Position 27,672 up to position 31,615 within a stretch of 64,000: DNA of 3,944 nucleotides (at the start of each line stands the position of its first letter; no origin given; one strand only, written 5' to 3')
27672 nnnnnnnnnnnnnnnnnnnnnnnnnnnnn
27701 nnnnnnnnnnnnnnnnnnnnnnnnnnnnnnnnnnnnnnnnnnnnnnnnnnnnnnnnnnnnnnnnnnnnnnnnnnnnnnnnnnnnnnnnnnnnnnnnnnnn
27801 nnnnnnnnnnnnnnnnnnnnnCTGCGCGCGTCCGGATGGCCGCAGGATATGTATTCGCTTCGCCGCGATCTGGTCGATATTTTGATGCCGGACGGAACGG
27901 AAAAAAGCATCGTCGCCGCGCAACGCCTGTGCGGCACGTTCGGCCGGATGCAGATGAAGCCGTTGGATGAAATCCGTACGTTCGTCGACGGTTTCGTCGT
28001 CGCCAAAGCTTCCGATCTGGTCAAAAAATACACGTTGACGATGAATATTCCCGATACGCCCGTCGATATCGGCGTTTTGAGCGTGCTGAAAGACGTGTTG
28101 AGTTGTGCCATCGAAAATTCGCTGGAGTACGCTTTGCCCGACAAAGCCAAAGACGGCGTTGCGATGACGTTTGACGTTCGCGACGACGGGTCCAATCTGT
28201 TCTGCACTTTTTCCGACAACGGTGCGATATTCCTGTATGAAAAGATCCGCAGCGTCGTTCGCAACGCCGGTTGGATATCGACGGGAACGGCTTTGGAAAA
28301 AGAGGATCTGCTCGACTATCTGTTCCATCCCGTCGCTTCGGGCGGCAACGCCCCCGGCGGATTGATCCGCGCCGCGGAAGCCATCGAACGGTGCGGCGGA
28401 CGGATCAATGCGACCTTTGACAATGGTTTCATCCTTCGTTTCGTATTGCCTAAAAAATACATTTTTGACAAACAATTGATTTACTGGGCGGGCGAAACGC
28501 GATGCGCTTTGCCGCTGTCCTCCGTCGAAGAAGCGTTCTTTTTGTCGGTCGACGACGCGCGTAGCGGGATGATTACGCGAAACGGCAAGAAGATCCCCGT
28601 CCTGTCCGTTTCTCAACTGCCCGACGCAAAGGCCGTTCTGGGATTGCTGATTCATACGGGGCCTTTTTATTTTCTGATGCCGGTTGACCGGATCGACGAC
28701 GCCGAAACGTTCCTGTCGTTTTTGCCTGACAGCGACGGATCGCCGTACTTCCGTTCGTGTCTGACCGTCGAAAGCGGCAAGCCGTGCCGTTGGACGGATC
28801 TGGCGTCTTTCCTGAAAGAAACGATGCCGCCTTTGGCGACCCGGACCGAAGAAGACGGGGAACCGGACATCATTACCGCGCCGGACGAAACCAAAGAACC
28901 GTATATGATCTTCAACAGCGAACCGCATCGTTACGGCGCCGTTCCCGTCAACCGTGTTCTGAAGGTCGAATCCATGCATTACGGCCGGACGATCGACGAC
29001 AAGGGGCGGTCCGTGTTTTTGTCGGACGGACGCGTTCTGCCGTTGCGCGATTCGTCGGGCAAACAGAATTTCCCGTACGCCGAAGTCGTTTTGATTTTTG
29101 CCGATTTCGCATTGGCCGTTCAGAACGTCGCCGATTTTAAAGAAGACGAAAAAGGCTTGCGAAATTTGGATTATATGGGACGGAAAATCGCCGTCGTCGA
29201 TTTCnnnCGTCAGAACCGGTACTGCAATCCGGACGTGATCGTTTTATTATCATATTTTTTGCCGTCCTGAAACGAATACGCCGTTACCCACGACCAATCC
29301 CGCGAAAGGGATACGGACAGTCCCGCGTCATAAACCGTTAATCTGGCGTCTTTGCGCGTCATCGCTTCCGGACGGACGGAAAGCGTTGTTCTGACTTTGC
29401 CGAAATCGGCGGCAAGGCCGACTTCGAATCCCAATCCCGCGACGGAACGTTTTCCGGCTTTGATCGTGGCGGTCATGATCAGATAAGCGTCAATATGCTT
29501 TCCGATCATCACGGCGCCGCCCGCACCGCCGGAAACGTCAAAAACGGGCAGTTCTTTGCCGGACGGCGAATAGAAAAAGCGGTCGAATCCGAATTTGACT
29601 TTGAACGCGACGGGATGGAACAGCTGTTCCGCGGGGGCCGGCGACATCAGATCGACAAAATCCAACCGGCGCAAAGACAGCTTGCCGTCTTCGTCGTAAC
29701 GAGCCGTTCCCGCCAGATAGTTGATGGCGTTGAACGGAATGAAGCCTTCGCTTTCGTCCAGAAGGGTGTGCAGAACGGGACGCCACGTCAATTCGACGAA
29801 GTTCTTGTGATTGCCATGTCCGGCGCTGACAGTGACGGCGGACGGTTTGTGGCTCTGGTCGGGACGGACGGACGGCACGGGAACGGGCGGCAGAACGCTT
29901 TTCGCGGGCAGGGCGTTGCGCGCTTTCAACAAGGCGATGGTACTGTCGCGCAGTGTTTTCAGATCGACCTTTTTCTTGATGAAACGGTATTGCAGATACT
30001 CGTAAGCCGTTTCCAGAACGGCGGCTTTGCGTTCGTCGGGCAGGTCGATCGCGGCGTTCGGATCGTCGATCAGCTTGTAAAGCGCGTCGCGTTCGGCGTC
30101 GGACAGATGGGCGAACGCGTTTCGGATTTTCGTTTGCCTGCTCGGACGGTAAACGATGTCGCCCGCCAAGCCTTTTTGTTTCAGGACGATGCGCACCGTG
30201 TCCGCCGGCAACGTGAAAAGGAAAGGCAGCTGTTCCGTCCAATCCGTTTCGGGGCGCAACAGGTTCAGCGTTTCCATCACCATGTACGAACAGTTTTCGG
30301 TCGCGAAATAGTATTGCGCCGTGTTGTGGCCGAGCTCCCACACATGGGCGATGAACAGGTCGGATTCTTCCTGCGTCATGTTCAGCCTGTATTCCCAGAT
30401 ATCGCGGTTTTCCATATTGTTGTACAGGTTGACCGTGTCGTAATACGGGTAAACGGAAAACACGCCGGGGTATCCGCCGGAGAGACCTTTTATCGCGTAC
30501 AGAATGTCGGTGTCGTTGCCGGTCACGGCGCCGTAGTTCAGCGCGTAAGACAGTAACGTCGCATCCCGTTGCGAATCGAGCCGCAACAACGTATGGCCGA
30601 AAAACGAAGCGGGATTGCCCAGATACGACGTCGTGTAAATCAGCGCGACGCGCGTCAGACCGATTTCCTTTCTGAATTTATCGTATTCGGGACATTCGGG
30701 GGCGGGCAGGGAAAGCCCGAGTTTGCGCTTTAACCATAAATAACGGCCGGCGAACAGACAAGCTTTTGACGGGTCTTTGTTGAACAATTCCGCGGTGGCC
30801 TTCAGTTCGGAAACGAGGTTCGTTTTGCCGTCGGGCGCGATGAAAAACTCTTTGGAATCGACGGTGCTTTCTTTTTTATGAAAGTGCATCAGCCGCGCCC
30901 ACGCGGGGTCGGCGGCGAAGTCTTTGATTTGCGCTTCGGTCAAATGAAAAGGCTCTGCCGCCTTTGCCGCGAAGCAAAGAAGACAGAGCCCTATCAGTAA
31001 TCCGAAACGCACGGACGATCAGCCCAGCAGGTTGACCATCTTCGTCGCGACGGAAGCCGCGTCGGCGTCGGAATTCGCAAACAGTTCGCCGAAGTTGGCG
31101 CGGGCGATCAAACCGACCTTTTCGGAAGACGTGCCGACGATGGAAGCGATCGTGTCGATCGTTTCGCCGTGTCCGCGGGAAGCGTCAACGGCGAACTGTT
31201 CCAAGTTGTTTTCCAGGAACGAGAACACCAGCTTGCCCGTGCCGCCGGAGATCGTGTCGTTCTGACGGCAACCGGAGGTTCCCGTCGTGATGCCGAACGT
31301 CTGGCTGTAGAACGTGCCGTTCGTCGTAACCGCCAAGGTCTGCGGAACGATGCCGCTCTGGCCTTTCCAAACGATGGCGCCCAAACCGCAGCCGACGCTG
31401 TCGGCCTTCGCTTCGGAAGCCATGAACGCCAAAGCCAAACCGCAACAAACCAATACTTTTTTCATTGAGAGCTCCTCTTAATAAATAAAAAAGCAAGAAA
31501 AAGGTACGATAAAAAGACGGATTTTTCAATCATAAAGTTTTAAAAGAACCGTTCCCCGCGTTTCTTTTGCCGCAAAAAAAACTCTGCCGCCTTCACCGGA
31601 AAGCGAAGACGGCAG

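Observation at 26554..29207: ChpT-like phosphotransferase translationally coupled (ATGA overlap) to a P1-less CheA-like kinase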

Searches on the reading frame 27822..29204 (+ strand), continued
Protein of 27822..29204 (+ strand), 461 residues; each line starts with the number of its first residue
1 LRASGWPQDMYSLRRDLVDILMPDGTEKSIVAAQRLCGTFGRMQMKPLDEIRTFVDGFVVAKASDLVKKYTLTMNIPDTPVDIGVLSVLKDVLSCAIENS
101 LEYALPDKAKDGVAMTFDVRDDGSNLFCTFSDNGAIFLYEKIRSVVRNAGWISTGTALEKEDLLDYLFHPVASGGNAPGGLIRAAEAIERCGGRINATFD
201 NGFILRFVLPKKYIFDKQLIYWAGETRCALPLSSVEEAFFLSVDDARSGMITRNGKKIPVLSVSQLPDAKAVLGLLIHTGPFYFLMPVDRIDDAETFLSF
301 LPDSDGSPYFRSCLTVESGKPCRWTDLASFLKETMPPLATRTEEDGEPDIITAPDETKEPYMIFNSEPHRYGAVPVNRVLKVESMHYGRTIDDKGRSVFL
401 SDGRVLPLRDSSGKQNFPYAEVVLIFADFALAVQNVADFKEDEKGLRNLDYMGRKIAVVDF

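Call 65: find_encoding_contigs(protein=P0007, flank=6000, max_places=3)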
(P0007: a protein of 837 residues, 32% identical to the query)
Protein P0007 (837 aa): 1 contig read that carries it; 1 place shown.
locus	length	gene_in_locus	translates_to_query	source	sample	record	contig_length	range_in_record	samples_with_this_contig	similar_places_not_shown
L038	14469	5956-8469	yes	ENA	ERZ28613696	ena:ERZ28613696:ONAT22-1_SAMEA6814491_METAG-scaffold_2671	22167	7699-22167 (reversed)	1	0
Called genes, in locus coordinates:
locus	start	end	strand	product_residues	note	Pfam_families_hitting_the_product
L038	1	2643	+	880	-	?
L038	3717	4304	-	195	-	-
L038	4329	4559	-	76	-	-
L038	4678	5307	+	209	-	PF10090:HPTransfase (faint)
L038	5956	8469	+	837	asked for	PF01584:CheW (weak)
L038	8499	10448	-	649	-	PF25225:DUF7843, PF13387:Lnb_N, PF25222:DUF7840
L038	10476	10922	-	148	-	PF11220:DUF3015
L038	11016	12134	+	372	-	PF09925:DUF2157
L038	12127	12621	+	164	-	PF14345:GDYXXLXY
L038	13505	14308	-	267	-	-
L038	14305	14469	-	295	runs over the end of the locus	PF01551:Peptidase_M23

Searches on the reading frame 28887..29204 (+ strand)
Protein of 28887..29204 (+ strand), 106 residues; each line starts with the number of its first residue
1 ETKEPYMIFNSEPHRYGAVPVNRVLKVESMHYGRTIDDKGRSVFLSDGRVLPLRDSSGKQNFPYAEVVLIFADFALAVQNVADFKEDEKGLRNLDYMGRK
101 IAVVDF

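Call 75: search_protein_families(library=pfam, proteins=[window:28887-29204:+], max_evalue=1)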
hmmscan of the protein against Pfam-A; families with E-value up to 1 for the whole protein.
window:28887-29204:+ (106 aa): 0 families
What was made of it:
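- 28893..29204 (+): Extra C-terminal beta domain (residues 572-675), probably a truncated second CheW-like domain. No direct Pfam hit (call 75).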

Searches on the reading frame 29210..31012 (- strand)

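Call 3: search_protein_families(library=pfam, proteins=[window:29210-31012:-], max_evalue=0.1)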
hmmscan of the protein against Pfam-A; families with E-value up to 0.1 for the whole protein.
window:29210-31012:- (600 aa): 4 families
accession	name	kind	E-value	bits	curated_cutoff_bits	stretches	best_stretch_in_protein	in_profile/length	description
PF13387.12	Lnb_N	-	3.5e-50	170.4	22.2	1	110-279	2-175/175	Lnb N-terminal periplasmic domain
PF25222.1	DUF7840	-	6.9e-40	137.5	27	1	382-596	2-221/224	Domain of unknown function (DUF7840)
PF25225.1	DUF7843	-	1.8e-15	57.6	25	1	32-96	3-78/79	Domain of unknown function (DUF7843)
PF25224.1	DUF7842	-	1.2e-05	26.4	27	1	287-369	2-88/96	Domain of unknown function (DUF7842)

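Call 4: search_protein_families(library=ncbifam, proteins=[window:29210-31012:-], max_evalue=0.1)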
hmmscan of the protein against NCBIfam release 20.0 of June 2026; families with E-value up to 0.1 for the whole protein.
window:29210-31012:- (600 aa): 1 family
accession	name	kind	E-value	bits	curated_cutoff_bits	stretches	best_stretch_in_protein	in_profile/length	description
NF051878.1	lpactltferLnb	equivalog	0.0017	17.3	550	1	136-226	44-129/394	lipoprotein N-acyltransferase Lnb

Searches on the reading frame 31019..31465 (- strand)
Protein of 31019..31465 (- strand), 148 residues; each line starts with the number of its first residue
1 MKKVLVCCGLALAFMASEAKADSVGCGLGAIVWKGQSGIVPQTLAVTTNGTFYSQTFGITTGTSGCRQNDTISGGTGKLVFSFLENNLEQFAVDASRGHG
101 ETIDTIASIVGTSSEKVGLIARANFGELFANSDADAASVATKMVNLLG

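Call 3: search_protein_families(library=pfam, proteins=[window:31019-31465:-], max_evalue=0.1)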
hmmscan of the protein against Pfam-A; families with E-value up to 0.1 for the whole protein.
window:31019-31465:- (148 aa): 1 family
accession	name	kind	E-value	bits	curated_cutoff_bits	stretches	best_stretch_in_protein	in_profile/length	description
PF11220.13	DUF3015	-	8.9e-34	116.9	25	1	21-145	5-130/142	Protein of unknown function (DUF3015)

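Call 4: search_protein_families(library=ncbifam, proteins=[window:31019-31465:-], max_evalue=0.1)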
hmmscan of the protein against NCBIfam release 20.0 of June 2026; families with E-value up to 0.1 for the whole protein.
window:31019-31465:- (148 aa): 0 families
